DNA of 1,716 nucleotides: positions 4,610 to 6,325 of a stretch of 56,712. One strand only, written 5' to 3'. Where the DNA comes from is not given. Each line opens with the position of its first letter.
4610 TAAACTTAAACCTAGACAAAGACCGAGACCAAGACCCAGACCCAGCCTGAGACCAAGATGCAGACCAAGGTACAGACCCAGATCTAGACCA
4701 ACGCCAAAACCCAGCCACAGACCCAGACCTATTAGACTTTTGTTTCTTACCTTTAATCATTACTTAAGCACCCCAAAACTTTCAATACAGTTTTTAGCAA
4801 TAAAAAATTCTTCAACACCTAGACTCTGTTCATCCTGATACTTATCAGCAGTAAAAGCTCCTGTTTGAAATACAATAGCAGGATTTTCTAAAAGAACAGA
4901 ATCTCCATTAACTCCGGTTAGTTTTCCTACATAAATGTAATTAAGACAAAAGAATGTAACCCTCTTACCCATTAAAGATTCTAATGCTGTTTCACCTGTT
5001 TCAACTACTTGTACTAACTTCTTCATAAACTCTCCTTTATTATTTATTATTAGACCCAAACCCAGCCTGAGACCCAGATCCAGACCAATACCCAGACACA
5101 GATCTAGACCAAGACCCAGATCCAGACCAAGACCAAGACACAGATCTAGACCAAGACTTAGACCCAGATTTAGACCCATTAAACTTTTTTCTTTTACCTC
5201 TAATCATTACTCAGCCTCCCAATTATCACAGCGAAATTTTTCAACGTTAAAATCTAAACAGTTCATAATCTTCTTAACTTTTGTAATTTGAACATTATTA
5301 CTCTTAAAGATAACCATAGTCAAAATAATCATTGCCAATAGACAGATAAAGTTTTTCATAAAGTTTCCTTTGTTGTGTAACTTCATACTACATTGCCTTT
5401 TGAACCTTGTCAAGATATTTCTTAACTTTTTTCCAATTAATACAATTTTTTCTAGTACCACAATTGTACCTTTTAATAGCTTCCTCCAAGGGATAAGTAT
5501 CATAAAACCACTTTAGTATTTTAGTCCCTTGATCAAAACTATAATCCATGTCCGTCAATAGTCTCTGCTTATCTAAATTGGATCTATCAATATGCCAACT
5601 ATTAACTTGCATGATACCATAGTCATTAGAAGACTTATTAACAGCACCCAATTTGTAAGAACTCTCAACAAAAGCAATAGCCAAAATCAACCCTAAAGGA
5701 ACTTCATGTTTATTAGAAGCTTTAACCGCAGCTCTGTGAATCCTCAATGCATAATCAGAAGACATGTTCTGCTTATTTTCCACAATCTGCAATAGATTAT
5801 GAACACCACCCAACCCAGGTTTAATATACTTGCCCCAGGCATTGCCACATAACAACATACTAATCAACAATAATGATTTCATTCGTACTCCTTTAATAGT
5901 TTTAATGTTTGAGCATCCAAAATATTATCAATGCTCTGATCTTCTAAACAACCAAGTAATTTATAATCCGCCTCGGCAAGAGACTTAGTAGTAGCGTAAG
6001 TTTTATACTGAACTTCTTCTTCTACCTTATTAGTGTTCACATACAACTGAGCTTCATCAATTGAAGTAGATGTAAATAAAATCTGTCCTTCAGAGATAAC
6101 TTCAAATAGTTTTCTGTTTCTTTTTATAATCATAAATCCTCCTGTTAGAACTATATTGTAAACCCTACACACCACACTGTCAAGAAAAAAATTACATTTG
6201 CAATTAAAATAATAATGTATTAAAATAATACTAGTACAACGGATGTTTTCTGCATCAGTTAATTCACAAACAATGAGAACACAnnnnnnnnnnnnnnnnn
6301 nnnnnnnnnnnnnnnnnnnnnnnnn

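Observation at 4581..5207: Two paralogous (X-Ser)n Trp/Arg/Gly-rich micropeptide genes encoded by hexanucleotide-periodic (NNNTCT)n tracts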

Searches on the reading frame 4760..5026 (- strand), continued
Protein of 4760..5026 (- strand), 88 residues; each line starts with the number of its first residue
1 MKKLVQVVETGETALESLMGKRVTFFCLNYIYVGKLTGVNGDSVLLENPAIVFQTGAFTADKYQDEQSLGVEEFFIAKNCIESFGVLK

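Call 51: fold_search(model_id=the predicted structure, library=pdb)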
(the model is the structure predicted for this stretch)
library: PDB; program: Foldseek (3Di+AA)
matches with E <= 10: 616; with E <= 0.001: 1
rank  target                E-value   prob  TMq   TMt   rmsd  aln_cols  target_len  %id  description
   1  5o9z_l                9.3e-04  1.00  0.57  0.69   3.5        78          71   17  Cryo-EM structure of a pre-catalytic human spliceosome primed for activation (B complex) (released 2017-08-16)
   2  9dtr_g                1.3e-03  1.00  0.65  0.79   2.8        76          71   18  Structure of the yeast post-catalytic P complex spliceosome at 2.3 Angstrom resolution (released 2024-12-25)
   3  5o9z_e                1.4e-03  1.00  0.58  0.65   4.7        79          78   19  Cryo-EM structure of a pre-catalytic human spliceosome primed for activation (B complex) (released 2017-08-16)
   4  4m7d_J                1.6e-03  1.00  0.59  0.65   5.6        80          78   18  Crystal structure of Lsm2-8 complex bound to the RNA fragment CGUUU (released 2013-11-13)
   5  6ppq_D                1.7e-03  1.00  0.59  0.63   4.0        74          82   14  Structure of S. pombe Lsm1-7 with RNA, polyuridine with 3' adenosine (released 2020-06-17)
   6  6n7r_N                1.9e-03  1.00  0.59  0.57   3.2        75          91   17  Saccharomyces cerevisiae spliceosomal E complex (ACT1) (released 2019-09-18)
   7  1m8v_A                1.9e-03  1.00  0.57  0.68   2.7        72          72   14  Structure of Pyrococcus abyssii Sm Protein in Complex with a Uridine Heptamer (released 2003-02-11)
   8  6j6g_y                2.1e-03  1.00  0.59  0.63   3.2        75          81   17  Cryo-EM structure of the yeast B*-a2 complex at an average resolution of 3.2 angstrom (released 2019-04-24)
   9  5zwn_d                2.1e-03  1.00  0.59  0.56   3.2        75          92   17  Cryo-EM structure of the yeast pre-B complex at an average resolution of 3.3 angstrom (Part II: U1 snRNP region) (released 2018-08-29)
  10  8xi2_b                2.2e-03  1.00  0.62  0.56   3.6        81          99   11  Cryo-EM structure of the Chlamydomonas C* complex (released 2024-10-09)
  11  4v98_A4               2.6e-03  1.00  0.63  0.77   2.6        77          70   16  The 8S snRNP Assembly Intermediate (released 2014-07-09)
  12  5vsu_C                2.6e-03  1.00  0.63  0.67   5.7        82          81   16  Structure of yeast U6 snRNP with 2'-phosphate terminated U6 RNA (released 2018-05-09)
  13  4f7u_J                2.8e-03  1.00  0.62  0.80   2.5        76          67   16  The 6S snRNP assembly intermediate (released 2013-01-30)
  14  4c92_D                2.8e-03  1.00  0.62  0.65   3.7        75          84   19  Crystal structure of the yeast Lsm1-7 complex (released 2013-10-16)
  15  7b9v_d                3.1e-03  1.00  0.59  0.63   3.0        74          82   19  Yeast C complex spliceosome at 2.8 Angstrom resolution with Prp18/Slu7 bound (released 2021-03-10)
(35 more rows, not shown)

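Call 53: find_related_loci(query=A1, collection=viral_contigs, flank=1500)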
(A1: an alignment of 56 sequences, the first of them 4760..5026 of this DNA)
Query A1 (88 aa) in viral_contigs; peptide patterns used: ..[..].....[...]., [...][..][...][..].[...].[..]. (x = any residue, [..] = any of these).
280 stretches matched a pattern; 241 encode a relative of the query (tblastn E <= 1e-3); the best 80 are kept; 80 distinct loci.
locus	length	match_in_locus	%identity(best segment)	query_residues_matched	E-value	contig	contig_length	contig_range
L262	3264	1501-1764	75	1-88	5e-41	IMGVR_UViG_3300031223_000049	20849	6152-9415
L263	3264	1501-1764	74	1-88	2e-40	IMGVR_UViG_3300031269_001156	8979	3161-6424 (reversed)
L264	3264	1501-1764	74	1-88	2e-40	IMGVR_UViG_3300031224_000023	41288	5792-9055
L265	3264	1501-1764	74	1-88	2e-40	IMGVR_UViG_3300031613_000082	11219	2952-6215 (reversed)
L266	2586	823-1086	69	1-88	5e-37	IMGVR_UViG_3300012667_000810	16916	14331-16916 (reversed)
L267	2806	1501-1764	67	1-88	2e-36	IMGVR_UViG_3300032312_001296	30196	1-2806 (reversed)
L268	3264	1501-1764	68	1-88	2e-36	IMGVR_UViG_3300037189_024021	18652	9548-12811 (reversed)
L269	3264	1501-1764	68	1-88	2e-36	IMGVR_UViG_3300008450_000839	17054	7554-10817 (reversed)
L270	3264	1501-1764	68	1-88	2e-36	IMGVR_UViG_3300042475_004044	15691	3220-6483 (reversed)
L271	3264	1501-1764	68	1-88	3e-36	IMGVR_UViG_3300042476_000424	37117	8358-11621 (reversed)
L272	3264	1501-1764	66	1-88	1e-35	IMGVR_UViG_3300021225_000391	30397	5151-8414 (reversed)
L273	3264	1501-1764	67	1-88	1e-35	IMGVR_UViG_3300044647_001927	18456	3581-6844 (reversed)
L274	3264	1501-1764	67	1-88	1e-35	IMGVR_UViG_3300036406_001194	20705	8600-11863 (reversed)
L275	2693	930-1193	66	1-88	1e-33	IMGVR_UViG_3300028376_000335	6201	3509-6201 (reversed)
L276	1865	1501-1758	63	1-86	2e-32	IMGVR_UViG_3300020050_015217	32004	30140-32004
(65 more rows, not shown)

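Call 56: find_related_loci(query=A1, collection=genome_contigs, flank=3000)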
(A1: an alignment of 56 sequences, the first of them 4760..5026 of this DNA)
Query A1 (88 aa) in genome_contigs; peptide patterns used: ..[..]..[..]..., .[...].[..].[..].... (x = any residue, [..] = any of these).
68 stretches matched a pattern; 12 encode a relative of the query (tblastn E <= 1e-3); 12 distinct loci.
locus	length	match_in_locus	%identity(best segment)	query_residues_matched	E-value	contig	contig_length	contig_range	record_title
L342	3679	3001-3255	53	1-88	1e-25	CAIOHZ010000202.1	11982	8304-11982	MAG: uncultured proteobacterium isolate ErkenSummer_bin-2631 genome assembly, contig: bin-2631:202/307, whole genome sho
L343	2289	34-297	48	1-88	2e-24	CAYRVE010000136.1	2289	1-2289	MAG TPA_asm: uncultured Candidatus Saccharibacteria bacterium isolate binchicken_co54_64 genome assembly, contig: NODE_1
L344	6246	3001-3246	47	6-88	3e-24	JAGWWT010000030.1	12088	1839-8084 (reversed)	MAG: Patescibacteria group bacterium isolate REEB45 contig-150_6765, whole genome shotgun sequence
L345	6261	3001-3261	49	1-88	7e-24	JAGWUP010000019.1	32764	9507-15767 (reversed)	MAG: Elusimicrobia bacterium isolate REEB4 contig-150_1609, whole genome shotgun sequence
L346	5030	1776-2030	51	1-88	8e-23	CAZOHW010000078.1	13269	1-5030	MAG TPA_asm: uncultured Nitrospira sp. isolate SRP093762_co1_97 genome assembly, contig: NODE_2739_length_13269_cov_6.24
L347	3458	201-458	49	1-88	9e-23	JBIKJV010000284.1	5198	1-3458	MAG: Phycisphaerales bacterium isolate ME2014-07-04_3300034018_group5_bin62 Rohwer_bin1603_scaffold_12639_c1, whole geno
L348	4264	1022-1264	49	6-85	2e-22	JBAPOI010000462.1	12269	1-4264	MAG: Candidatus Sulfotelmatobacter sp. isolate MFD00594_ilm_asm_bin29 k127_278841, whole genome shotgun sequence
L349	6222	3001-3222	51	14-88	3e-20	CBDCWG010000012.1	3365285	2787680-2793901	MAG: Nitrospinales bacterium isolate a2619a5f-0194-4d6d-9150-7445cf304463 genome assembly, contig: contig_12, whole geno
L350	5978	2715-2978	44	1-88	3e-19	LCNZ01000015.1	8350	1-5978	MAG: Candidatus Amesbacteria bacterium GW2011_GWB1_47_19 UX91_C0015, whole genome shotgun sequence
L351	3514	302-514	46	18-88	4e-19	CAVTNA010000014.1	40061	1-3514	MAG: uncultured Alphaproteobacteria bacterium isolate MFD06435.bin.2.165 genome assembly, contig: contig_114098, whole g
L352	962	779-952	59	1-58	3e-18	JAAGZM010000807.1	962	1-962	MAG: Gammaproteobacteria bacterium isolate Cli_20 CliG_CONTIG1952567, whole genome shotgun sequence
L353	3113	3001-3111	49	2-37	2e-7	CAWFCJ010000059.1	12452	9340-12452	MAG: Sedimentisphaerales bacterium isolate MFD04408.bin.2.138 genome assembly, contig: contig_68338, whole genome shotgu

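Call 74: fold_search(model_id=the predicted structure, library=viral)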
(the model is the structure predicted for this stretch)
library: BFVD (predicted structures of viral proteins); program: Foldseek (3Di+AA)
matches with E <= 10: 821; with E <= 0.001: 3
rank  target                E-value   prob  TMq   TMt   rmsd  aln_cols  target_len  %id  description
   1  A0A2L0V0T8            5.8e-04  1.00  0.64  0.49   4.7        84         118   15  Uncharacterized protein [Agrobacterium phage Atu_ph07]
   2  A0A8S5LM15            8.2e-04  1.00  0.53  0.54   5.6        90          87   16  Putative KleE stable inheritance protein [Siphoviridae sp. ctvok7]
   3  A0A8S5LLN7            9.7e-04  1.00  0.53  0.57   4.7        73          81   18  Uncharacterized protein [Siphoviridae sp. ctvok7]
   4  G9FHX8                1.0e-03  1.00  0.61  0.57   2.4        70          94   14  (no name in the UniProt tables at hand)
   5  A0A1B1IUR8            1.3e-03  1.00  0.52  0.32   8.3        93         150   16  (no name in the UniProt tables at hand)
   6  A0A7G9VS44            1.5e-03  1.00  0.61  0.53   6.8       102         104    9  Uncharacterized protein [Rheinheimera phage vB_RspM_barba_12-9E]
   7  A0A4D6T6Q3            2.3e-03  1.00  0.60  0.68   2.8        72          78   11  RNA binding protein [Gordonia phage Reyja]
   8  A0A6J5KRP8            2.7e-03  1.00  0.50  0.31   8.4        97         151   15  DUF6948 domain-containing protein [uncultured Caudovirales phage]
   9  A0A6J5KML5            3.4e-03  1.00  0.59  0.48   5.4        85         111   16  Uncharacterized protein [uncultured Caudovirales phage]
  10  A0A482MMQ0            3.6e-03  1.00  0.54  0.44   6.5        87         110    9  Uncharacterized protein [Burkholderia phage BcepSauron]
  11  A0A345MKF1            6.1e-03  1.00  0.52  0.49   5.8        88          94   19  Uncharacterized protein [Eggerthella phage PMBT5]
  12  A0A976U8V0            7.2e-03  1.00  0.57  0.57   3.6        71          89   18  (no name in the UniProt tables at hand)
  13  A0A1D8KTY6            8.5e-03  1.00  0.50  0.39   6.5        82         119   12  Uncharacterized protein [Synechococcus phage S-CAM7]
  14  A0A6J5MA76            1.0e-02  1.00  0.58  0.46   4.0        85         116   12  DUF6948 domain-containing protein [uncultured Caudovirales phage]
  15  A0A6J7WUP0            1.1e-02  1.00  0.57  0.38   5.0        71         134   11  Uncharacterized protein [uncultured Caudovirales phage]
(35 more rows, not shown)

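Call 85: search_protein_representatives(alignment_id=A1)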
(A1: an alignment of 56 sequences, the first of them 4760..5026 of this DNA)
Query: 56 sequences, 88 profile positions. Proteins with E-value up to 0.001 (for the whole library): 488; up to 1e-10: 324; up to 1e-30: 6. The best 150 are listed.
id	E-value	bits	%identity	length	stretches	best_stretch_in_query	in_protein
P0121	4.1e-34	132.4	-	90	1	1-88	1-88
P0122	2.4e-33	130.0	-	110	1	1-86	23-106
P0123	4.4e-32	125.9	-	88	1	1-88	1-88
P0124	4.1e-31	122.8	-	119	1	1-88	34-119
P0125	8.9e-31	121.7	-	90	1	1-88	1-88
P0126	9.0e-31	121.7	-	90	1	5-88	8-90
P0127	2.0e-30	120.6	-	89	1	1-87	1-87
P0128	4.5e-30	119.5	-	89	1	1-88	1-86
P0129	8.7e-30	118.6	-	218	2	11-86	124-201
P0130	9.8e-30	118.4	-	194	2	3-84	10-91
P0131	1.6e-29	117.7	-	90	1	1-87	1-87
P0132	8.2e-29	115.4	-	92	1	1-87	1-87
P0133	1.3e-28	114.8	-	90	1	1-87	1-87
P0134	1.6e-28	114.5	-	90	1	5-87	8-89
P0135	4.7e-28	113.0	-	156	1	1-86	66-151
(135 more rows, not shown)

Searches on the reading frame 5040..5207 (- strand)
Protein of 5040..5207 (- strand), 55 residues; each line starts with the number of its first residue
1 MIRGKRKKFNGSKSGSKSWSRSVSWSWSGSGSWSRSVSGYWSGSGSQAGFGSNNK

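Call 7: search_protein_families(library=pfam, proteins=[window:5040-5207:-], max_evalue=0.1)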
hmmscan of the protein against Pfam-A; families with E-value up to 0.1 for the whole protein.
window:5040-5207:- (55 aa): 0 families

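Call 8: search_protein_families(library=phrogs, proteins=[window:5040-5207:-], max_evalue=0.1)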
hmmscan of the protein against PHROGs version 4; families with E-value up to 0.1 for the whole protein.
window:5040-5207:- (55 aa): 0 families

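Call 25: find_homologous_proteins(query=window:5040-5207:-, max_evalue=0.001)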
Query window:5040-5207:-: 37 candidates shared short words with the query, none scored E <= 0.001.

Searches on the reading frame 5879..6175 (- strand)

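Call 7: search_protein_families(library=pfam, proteins=[window:5879-6175:-], max_evalue=0.1)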
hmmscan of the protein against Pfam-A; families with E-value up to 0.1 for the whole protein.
window:5879-6175:- (98 aa): 0 families

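Call 8: search_protein_families(library=phrogs, proteins=[window:5879-6175:-], max_evalue=0.1)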
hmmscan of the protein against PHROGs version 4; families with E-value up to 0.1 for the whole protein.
window:5879-6175:- (98 aa): 1 family
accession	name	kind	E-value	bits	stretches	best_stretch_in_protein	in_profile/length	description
phrog_6380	-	other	0.053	13.4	1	19-89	201-265/382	DNA methyltransferase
